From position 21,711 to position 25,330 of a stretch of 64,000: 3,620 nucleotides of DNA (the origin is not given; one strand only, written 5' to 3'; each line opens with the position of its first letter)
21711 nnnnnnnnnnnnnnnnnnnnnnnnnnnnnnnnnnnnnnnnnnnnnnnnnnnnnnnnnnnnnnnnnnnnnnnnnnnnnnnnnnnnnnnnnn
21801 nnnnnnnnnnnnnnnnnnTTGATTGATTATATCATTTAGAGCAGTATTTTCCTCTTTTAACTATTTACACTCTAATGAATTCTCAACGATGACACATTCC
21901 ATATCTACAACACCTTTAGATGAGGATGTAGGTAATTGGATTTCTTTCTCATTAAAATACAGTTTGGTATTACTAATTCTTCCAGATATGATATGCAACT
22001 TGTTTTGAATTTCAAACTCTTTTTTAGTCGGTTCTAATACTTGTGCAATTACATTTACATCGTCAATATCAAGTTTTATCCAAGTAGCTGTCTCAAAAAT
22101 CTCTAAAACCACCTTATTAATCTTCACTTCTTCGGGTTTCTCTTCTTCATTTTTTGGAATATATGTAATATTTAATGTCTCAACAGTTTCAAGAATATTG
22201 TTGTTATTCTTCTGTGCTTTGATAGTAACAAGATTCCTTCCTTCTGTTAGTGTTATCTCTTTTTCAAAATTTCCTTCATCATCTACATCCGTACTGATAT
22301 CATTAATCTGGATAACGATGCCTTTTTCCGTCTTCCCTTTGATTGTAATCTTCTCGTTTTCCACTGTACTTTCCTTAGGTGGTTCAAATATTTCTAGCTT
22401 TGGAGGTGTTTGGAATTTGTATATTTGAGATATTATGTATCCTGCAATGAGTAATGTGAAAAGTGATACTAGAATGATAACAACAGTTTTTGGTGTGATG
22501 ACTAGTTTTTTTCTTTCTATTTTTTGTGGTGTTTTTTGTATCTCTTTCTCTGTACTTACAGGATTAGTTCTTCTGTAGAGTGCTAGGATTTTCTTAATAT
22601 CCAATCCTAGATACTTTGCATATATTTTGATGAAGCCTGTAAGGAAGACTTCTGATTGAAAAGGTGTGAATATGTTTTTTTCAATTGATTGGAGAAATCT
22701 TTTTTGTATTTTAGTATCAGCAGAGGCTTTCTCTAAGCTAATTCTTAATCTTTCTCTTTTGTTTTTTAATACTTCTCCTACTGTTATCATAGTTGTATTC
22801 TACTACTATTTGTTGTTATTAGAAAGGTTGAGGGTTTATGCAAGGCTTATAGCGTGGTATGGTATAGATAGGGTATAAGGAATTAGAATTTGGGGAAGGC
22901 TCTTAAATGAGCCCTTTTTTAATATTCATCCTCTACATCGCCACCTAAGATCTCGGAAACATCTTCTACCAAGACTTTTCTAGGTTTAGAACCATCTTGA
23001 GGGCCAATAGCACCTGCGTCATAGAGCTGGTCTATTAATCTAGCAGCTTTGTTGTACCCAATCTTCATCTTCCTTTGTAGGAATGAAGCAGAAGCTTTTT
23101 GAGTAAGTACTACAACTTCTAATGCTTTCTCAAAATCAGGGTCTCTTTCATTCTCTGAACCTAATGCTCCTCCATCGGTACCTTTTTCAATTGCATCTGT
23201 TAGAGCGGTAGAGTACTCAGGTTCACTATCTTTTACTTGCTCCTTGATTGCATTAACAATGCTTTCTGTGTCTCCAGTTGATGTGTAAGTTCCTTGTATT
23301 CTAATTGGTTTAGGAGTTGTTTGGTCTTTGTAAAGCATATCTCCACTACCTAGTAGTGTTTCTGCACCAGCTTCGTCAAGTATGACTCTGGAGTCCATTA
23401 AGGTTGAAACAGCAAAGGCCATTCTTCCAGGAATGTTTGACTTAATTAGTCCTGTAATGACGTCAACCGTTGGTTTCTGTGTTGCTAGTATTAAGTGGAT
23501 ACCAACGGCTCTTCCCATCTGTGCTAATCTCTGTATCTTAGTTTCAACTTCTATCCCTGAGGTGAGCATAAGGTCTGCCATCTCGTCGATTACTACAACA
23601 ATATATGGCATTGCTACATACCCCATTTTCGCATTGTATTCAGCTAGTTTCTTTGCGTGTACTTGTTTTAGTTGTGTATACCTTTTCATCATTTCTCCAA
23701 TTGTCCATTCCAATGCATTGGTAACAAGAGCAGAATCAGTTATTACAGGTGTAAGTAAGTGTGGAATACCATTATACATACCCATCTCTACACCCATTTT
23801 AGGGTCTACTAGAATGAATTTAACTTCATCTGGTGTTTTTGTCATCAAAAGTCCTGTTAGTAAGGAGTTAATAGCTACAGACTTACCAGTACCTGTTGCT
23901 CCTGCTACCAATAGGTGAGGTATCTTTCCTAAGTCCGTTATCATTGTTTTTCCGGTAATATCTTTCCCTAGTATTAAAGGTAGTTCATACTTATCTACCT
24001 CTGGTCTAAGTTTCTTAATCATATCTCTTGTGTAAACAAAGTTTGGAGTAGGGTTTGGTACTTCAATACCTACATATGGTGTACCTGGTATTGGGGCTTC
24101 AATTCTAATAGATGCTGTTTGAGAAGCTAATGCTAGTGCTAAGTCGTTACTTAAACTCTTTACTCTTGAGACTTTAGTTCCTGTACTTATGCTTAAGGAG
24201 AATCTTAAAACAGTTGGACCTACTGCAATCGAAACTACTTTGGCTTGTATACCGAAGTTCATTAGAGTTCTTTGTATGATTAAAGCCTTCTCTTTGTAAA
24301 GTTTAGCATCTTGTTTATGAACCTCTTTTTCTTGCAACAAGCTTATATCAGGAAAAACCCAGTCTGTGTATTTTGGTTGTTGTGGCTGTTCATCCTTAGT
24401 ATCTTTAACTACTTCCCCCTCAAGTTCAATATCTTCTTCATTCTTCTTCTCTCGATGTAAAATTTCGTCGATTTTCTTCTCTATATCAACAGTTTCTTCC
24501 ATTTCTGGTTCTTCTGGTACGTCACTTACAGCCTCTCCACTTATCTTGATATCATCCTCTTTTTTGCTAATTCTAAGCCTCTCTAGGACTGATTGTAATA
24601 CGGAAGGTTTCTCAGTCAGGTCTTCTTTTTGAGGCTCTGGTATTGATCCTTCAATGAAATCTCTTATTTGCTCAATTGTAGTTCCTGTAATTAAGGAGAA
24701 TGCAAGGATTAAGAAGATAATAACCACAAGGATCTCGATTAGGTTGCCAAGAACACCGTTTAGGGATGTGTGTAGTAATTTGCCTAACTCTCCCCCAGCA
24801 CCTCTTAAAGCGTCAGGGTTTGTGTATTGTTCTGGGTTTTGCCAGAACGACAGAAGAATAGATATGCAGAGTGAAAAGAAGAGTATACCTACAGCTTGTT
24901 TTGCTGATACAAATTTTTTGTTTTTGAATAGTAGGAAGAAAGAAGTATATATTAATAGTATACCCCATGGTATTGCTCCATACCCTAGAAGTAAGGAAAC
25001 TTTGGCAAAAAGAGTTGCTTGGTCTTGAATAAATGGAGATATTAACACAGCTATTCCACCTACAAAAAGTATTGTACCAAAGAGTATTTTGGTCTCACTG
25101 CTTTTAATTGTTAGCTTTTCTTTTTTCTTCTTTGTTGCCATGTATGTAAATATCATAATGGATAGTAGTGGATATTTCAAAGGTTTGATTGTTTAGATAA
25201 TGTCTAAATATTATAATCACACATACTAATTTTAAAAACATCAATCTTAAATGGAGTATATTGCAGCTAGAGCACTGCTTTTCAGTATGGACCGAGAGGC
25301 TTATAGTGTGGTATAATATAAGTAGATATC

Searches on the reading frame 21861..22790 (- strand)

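Call 58: search_protein_families(library=pfam, proteins=[window:21861-22790:-], max_evalue=0.001)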
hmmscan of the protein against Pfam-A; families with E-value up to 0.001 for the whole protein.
window:21861-22790:- (309 aa): 3 families
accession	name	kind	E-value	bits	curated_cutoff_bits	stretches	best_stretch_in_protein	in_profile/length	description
PF13413.12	HTH_25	-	9.3e-17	61.1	24.6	1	8-66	2-60/62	Helix-turn-helix domain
PF09136.16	Glucodextran_B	-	2.6e-10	40.5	27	1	130-204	1-77/83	Glucodextranase, domain B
PF12844.13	HTH_19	-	0.00067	20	30.2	1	5-72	1-62/64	Helix-turn-helix domain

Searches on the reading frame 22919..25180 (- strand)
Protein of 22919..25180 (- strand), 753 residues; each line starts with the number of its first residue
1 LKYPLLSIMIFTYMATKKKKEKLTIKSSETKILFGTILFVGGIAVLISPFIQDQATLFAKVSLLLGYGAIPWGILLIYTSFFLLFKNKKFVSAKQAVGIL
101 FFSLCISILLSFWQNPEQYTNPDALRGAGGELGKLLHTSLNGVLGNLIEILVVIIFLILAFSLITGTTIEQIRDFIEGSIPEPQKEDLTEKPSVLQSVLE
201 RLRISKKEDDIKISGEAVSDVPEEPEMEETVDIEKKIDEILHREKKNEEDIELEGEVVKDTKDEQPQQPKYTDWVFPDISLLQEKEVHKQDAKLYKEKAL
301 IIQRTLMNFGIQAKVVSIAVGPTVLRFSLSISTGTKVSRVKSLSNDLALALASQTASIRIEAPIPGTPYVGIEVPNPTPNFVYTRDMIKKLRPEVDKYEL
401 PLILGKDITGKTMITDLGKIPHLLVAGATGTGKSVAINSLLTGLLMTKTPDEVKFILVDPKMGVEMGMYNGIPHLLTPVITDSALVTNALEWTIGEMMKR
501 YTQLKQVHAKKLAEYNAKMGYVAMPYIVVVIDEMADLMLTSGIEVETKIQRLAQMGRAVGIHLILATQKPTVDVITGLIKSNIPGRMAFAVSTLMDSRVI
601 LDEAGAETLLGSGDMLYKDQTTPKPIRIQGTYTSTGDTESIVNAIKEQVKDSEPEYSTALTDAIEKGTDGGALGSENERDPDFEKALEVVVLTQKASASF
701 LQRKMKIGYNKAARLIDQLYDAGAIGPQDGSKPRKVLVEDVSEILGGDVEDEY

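Call 58: search_protein_families(library=pfam, proteins=[window:22919-25180:-], max_evalue=0.001)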
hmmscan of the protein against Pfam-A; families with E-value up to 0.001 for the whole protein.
window:22919-25180:- (753 aa): 5 families
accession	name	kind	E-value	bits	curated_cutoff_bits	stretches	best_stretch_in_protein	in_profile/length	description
PF01580.24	FtsK_SpoIIIE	-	1.5e-53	181.9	24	1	394-571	12-220/221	FtsK/SpoIIIE family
PF17854.6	FtsK_alpha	-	3.4e-27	95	22.9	1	276-376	1-101/101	FtsK alpha domain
PF09397.16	FtsK_gamma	-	1.1e-25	89.6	30.6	1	678-738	2-62/63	Ftsk gamma domain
PF13491.11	FtsK_4TM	-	3.2e-08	33.9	23.1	1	63-173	60-167/171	4TM region of DNA translocase FtsK/SpoIIIE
PF12846.13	AAA_10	-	0.00087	18.9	27.5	0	421-463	22-60/362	AAA-like domain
